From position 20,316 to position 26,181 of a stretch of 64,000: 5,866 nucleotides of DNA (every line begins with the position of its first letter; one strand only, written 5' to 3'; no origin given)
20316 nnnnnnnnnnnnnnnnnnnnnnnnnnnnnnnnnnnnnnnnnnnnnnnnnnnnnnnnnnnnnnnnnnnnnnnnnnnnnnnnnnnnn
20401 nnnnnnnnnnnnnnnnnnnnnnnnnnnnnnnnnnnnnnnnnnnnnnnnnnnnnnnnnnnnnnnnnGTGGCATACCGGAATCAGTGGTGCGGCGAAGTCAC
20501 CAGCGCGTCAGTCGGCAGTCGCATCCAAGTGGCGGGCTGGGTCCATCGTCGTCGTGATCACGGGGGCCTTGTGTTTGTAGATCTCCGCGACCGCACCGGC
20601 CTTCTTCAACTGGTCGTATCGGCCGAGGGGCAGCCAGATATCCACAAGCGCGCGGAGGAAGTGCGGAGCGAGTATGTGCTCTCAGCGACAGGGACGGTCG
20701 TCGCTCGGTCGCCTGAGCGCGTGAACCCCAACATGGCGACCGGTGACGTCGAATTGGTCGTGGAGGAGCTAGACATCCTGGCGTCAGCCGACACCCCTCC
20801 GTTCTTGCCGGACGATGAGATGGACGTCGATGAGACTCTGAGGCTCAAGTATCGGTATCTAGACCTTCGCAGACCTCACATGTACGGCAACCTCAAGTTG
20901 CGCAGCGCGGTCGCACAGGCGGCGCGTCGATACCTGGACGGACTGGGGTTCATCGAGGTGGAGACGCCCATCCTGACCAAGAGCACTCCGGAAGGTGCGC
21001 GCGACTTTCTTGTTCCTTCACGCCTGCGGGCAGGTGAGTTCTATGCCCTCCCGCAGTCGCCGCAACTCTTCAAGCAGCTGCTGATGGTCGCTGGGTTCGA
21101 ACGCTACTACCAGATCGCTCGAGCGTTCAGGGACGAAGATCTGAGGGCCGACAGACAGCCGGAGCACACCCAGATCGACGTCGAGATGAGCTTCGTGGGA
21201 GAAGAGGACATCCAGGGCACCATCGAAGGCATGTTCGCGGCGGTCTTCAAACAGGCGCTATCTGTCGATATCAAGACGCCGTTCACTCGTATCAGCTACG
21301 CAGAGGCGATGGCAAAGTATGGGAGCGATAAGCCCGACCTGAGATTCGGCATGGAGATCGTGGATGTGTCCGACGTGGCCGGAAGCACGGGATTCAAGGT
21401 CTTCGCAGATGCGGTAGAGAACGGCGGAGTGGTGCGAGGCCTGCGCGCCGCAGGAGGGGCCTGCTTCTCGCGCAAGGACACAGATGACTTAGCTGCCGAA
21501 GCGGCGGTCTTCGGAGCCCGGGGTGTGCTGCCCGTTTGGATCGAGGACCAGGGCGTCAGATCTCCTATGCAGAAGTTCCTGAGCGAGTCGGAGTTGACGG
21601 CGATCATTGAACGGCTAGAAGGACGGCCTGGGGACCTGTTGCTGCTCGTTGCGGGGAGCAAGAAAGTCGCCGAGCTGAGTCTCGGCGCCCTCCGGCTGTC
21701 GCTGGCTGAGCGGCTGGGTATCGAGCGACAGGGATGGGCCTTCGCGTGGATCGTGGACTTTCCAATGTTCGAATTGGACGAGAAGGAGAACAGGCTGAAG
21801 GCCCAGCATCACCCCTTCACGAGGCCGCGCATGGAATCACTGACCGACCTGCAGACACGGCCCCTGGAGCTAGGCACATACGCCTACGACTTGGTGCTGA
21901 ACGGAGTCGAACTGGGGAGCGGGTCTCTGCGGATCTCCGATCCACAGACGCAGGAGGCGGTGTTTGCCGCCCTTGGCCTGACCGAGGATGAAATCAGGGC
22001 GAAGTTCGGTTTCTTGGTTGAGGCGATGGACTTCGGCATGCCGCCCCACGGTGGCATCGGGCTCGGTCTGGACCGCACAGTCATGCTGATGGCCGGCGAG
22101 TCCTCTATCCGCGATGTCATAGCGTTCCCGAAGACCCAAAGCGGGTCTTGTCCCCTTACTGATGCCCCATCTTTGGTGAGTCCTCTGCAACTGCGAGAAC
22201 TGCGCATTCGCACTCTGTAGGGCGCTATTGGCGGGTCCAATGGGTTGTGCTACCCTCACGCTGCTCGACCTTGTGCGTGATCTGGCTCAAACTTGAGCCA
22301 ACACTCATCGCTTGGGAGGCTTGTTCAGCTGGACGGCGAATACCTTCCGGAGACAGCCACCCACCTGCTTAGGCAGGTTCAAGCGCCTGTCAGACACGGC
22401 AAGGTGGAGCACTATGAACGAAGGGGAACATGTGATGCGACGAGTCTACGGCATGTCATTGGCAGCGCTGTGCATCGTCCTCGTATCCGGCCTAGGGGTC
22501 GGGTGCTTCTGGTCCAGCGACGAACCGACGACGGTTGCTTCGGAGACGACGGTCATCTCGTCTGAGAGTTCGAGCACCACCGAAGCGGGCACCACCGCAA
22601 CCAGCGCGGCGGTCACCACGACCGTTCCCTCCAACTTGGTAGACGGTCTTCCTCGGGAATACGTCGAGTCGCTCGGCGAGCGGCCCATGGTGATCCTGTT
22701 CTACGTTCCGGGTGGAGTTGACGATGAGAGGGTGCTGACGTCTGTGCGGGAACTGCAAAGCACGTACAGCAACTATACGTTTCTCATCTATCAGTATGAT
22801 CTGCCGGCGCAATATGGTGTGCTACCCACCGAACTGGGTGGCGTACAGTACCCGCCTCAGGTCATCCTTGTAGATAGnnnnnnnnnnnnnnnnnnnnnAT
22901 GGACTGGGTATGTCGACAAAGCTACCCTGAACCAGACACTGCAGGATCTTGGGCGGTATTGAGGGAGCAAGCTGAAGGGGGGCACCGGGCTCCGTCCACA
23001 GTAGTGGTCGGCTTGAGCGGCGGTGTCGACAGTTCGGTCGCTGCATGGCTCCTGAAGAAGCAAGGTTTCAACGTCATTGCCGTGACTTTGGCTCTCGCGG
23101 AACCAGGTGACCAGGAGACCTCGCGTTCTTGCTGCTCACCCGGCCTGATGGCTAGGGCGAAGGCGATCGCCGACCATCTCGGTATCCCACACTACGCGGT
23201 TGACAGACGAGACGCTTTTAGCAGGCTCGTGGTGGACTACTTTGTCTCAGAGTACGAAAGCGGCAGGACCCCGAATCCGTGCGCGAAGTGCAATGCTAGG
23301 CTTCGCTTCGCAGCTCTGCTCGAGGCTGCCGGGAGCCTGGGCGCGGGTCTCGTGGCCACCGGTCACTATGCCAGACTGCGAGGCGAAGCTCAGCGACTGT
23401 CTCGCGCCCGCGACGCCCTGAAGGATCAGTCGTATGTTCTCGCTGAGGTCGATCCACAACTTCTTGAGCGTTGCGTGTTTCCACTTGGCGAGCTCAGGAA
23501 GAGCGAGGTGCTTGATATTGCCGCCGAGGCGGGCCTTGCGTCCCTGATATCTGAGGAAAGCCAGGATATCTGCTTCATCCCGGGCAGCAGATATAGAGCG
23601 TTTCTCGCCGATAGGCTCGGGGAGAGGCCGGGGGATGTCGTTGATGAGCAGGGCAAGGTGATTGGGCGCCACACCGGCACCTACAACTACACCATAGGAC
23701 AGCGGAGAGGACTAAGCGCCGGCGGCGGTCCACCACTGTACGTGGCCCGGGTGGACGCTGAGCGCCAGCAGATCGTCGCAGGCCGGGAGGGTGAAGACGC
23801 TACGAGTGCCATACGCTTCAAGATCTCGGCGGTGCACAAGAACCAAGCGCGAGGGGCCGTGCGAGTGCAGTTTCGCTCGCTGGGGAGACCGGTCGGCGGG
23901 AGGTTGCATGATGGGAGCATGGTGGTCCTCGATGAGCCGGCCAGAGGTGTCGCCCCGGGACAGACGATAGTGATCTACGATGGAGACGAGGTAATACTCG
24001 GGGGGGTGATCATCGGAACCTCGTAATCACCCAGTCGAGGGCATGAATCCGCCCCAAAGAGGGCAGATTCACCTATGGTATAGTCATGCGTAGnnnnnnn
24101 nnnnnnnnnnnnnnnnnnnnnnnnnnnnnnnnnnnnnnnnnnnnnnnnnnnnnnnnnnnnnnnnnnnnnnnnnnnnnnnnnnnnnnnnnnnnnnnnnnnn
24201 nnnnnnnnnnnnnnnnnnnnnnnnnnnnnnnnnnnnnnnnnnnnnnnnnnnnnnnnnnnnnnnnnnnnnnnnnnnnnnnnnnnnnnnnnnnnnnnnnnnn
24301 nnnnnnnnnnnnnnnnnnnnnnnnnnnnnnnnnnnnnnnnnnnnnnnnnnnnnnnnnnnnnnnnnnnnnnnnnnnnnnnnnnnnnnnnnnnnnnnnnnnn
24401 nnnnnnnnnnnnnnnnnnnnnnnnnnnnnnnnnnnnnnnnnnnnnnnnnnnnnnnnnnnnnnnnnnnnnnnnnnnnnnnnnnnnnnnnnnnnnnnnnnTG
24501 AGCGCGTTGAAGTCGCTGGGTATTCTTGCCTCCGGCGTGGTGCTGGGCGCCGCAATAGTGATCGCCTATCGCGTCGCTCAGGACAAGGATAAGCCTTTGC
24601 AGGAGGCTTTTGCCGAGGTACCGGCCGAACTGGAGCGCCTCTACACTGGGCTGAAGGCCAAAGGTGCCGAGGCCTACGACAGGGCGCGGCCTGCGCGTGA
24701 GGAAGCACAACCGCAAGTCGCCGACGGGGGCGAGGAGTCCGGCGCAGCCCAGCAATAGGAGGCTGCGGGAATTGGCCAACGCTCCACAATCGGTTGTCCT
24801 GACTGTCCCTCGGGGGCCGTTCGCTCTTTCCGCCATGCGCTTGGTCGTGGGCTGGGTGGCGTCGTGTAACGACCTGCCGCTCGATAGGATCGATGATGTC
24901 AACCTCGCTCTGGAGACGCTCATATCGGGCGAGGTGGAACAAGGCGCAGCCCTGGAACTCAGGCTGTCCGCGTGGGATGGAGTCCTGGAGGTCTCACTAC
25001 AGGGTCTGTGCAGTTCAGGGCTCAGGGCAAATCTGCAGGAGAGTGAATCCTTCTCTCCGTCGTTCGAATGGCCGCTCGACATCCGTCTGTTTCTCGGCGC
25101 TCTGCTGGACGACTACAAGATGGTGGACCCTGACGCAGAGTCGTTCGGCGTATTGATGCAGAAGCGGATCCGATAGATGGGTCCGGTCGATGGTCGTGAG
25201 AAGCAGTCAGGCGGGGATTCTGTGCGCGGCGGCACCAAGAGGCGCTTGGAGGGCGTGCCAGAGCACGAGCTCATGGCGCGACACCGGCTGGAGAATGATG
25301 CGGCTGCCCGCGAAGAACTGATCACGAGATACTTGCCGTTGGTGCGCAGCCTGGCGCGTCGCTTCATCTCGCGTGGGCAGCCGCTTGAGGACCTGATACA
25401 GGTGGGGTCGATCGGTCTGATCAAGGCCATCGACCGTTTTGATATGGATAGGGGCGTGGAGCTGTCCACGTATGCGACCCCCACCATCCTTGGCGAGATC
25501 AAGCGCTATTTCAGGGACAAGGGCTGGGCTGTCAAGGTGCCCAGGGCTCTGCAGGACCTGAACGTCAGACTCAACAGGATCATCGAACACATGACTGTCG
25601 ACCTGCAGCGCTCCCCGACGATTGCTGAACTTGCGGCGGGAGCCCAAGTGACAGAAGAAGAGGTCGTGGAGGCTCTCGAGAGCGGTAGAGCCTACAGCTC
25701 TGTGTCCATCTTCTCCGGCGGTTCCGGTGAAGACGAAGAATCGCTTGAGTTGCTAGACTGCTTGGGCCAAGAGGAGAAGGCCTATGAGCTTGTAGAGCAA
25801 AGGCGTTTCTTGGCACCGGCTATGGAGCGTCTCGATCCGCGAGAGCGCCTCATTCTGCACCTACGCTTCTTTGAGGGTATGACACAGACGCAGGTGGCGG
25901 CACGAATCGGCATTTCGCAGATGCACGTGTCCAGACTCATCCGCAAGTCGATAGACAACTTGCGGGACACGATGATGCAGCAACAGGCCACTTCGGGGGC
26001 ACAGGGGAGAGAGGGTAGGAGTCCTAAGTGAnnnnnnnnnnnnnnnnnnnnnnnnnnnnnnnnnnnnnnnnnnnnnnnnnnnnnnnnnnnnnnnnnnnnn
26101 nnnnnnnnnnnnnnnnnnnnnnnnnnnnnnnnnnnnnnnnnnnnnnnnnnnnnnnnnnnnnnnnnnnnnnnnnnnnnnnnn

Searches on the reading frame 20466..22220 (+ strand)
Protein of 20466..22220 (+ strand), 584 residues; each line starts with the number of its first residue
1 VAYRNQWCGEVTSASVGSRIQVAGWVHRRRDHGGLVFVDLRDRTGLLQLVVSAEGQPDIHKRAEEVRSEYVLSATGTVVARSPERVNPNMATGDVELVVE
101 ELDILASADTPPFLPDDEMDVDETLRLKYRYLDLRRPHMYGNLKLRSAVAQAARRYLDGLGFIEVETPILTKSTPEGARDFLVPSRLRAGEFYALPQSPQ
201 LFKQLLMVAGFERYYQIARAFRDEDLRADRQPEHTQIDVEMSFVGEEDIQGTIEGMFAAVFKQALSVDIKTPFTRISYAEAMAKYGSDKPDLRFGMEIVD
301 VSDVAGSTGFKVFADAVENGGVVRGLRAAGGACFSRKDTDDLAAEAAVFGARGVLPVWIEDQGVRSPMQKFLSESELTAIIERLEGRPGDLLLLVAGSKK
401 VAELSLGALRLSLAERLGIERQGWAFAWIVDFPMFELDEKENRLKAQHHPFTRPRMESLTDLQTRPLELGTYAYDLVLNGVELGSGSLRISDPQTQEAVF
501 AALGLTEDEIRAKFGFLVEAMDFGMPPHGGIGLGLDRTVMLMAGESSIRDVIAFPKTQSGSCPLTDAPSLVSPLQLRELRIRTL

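Call 59: search_protein_families(library=pfam, proteins=[window:20466-22220:+], max_evalue=0.00001)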
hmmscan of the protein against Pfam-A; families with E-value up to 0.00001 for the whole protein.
window:20466-22220:+ (584 aa): 3 families
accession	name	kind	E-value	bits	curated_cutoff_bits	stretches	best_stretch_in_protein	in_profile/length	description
PF00152.25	tRNA-synt_2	-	9.5e-122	406.3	25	1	122-558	1-308/308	tRNA synthetases class II (D, K and N)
PF02938.19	GAD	-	1.5e-17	64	23.4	1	313-403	1-92/95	GAD domain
PF01336.31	tRNA_anti-codon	-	3.4e-16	59.4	27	1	21-105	2-75/75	OB-fold nucleic acid binding domain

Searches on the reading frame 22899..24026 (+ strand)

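Call 59: search_protein_families(library=pfam, proteins=[window:22899-24026:+], max_evalue=0.00001)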
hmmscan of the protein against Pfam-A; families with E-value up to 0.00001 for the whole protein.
window:22899-24026:+ (375 aa): 4 families
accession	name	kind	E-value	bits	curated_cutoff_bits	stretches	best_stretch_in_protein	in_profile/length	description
PF03054.22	tRNA_Me_trans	-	1.2e-63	214.9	20.6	1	34-228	2-201/202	tRNA methyl transferase HUP domain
PF20259.3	tRNA_Me_trans_M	-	2.9e-18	65.6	27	1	234-295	2-65/66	tRNA methyl transferase PRC-barrel domain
PF20258.4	tRNA_Me_trans_C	-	2.7e-10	40.9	20.6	1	314-371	16-77/77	Aminomethyltransferase beta-barrel domain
PF02540.23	NAD_synthase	-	1.8e-08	34.3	21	1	33-158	19-131/242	NAD synthase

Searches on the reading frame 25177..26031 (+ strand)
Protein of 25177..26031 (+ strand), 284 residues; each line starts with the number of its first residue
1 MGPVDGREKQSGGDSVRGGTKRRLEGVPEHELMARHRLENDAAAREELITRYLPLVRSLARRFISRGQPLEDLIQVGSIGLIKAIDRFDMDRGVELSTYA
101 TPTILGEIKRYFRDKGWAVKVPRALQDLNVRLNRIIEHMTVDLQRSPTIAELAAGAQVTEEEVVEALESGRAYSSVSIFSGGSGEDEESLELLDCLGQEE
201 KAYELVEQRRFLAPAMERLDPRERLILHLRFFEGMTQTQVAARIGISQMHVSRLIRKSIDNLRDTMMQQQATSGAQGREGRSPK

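Call 13: search_protein_families(library=pfam, proteins=[window:25177-26031:+], max_evalue=0.001)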
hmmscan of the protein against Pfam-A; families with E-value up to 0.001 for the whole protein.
window:25177-26031:+ (284 aa): 7 families
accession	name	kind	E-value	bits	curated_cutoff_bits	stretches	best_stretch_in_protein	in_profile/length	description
PF04542.20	Sigma70_r2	-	1.2e-21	76.7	24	1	48-117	1-70/71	Sigma-70 region 2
PF04545.22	Sigma70_r4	-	4.2e-17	61.8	24.1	1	215-263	1-49/50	Sigma-70, region 4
PF04539.22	Sigma70_r3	-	2.5e-10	40.7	25.3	1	130-187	4-61/78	Sigma-70 region 3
PF08281.18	Sigma70_r4_2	-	9.1e-07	28.9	25.7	1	215-257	7-49/54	Sigma-70, region 4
PF01381.28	HTH_3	-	7e-05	23.2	23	1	234-267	9-41/55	Helix-turn-helix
PF07638.17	Sigma70_ECF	-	0.0004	20.8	21.1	0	216-254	133-171/185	ECF sigma factor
PF13384.12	HTH_23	-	0.00064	19.9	24.6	0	229-257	14-40/50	Homeodomain-like domain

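Call 15: search_solved_structures(query=window:25177-26031:+, max_evalue=1e-10, show_alignments=1)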
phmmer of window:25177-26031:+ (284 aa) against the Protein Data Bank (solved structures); distinct sequences matched with E-value up to 1e-10: 72 (the best 60 are shown).
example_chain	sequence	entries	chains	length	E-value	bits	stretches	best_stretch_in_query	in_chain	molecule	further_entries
8x6g_H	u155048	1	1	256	2e-56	194.3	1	32-264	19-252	RNA polymerase sigma factor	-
1l0o_C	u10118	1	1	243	1.4e-44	155.6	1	31-262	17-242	sigma factor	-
5tw1_F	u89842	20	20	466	1.8e-23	86.3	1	43-264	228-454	RNA polymerase sigma factor SigA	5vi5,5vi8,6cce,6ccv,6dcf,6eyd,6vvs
8dy7_F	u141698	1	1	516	2.7e-23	85.8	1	39-265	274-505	RNA polymerase sigma factor SigA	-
8dy9_F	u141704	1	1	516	2.7e-23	85.8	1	39-265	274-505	RNA polymerase sigma factor SigA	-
8k60_F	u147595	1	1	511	3.2e-23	85.5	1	39-265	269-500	RNA polymerase principal sigma factor HrdB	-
7vpz_F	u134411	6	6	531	3.6e-23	85.3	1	39-265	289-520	RNA polymerase principal sigma factor HrdB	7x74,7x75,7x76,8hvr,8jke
7vpd_F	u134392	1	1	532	3.7e-23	85.3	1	39-265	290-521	RNA polymerase sigma factor SigA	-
7kif_F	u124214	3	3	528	5.5e-23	84.8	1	43-264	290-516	RNA polymerase sigma factor SigA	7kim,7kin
5uh5_F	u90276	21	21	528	5.5e-23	84.8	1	43-264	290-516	RNA polymerase sigma factor SigA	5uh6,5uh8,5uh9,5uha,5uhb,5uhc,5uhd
6bzo_F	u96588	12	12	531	5.6e-23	84.7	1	43-264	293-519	RNA polymerase sigma factor SigA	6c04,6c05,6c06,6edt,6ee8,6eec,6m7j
9e7v_F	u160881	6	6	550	6.2e-23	84.6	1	43-264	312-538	RNA polymerase sigma factor SigA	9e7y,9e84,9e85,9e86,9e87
6pfj_A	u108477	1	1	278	8.9e-23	84.1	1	20-264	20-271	RNA polymerase sigma factor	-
7ckq_F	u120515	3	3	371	1.3e-22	83.5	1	34-264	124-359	RNA polymerase sigma factor SigA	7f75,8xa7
6pfv_A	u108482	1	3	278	1.5e-22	83.4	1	20-264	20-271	RNA polymerase sigma factor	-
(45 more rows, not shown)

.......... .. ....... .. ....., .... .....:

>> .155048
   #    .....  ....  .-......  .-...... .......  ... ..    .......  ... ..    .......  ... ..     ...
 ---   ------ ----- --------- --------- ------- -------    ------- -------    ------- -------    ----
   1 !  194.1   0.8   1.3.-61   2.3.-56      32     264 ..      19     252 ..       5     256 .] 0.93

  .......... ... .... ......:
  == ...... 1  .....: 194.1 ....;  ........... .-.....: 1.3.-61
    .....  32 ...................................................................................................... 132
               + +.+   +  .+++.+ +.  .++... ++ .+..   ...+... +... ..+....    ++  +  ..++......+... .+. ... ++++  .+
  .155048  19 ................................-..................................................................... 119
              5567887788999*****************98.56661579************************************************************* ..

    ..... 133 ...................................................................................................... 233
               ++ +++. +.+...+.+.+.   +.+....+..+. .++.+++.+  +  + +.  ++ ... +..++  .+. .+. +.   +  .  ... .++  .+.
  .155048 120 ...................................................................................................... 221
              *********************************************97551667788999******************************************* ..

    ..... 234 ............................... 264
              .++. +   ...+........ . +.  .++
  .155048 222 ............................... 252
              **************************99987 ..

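Call 62: search_protein_families(library=ncbifam, proteins=[window:25177-26031:+], max_evalue=0.001)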
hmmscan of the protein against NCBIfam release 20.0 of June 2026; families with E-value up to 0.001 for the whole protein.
window:25177-26031:+ (284 aa): 69 families (the best 25 are shown)
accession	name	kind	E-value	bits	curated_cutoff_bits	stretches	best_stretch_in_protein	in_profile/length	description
TIGR02980.1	SigBFG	subfamily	4.3e-87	291.5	234.35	1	42-266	2-226/227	SigB/SigF/SigG family RNA polymerase sigma factor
NF005514.0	PRK07122.1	subfamily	7.6e-78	261.3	372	1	42-266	39-263/264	RNA polymerase sigma factor SigF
TIGR02941.1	Sigma_B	equivalog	2.3e-65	220.6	315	1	32-266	18-253/255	RNA polymerase sigma factor SigB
TIGR02885.1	spore_sigF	equivalog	6.4e-64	215.9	321.45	1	39-265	7-230/231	RNA polymerase sporulation sigma factor SigF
NF004052.0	PRK05572.1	subfamily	9e-60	202.3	311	1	30-266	20-250/252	SigF/SigG family RNA polymerase sporulation sigma factor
NF006071.0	PRK08215.1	equivalog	8.3e-56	189.4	372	1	31-266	26-257/258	RNA polymerase sporulation sigma factor SigG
TIGR02850.1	spore_sigG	equivalog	1.3e-53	182.1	457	1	30-265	22-253/254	RNA polymerase sporulation sigma factor SigG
NF005644.0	PRK07408.1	subfamily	2.7e-49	168.2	261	1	30-270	14-257/258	RNA polymerase sigma factor SigF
TIGR02937.1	sigma70-ECF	superfamily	4.3e-38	130.5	42.9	1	44-264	2-163/165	sigma-70 family RNA polymerase sigma factor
TIGR02479.1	FliA_WhiG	subfamily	2.3e-34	119.1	189.6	1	48-266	1-223/224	FliA/WhiG family RNA polymerase sigma factor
TIGR02997.1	Sig70-cyanoRpoD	subfamily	1e-31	110.3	384.5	1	33-263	64-298/298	RNA polymerase sigma factor, RpoD/SigA family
NF041931.2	MzaA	equivalog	3.6e-31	108.8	800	1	36-235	468-670/726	MZA anti-phage system associated sigma-70 family RNA polymerase sigma factor MzaA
NF004935.0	PRK06288.1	equivalog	1.7e-29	103.3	343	1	23-269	13-265/270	RNA polymerase sigma factor WhiG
NF005920.0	PRK07921.1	subfamily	1.7e-29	102.9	464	1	40-267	87-319/328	RNA polymerase sigma factor SigB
TIGR02394.1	rpoS_proteo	equivalog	2.9e-29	102.5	378.7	1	28-271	31-279/285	RNA polymerase sigma factor RpoS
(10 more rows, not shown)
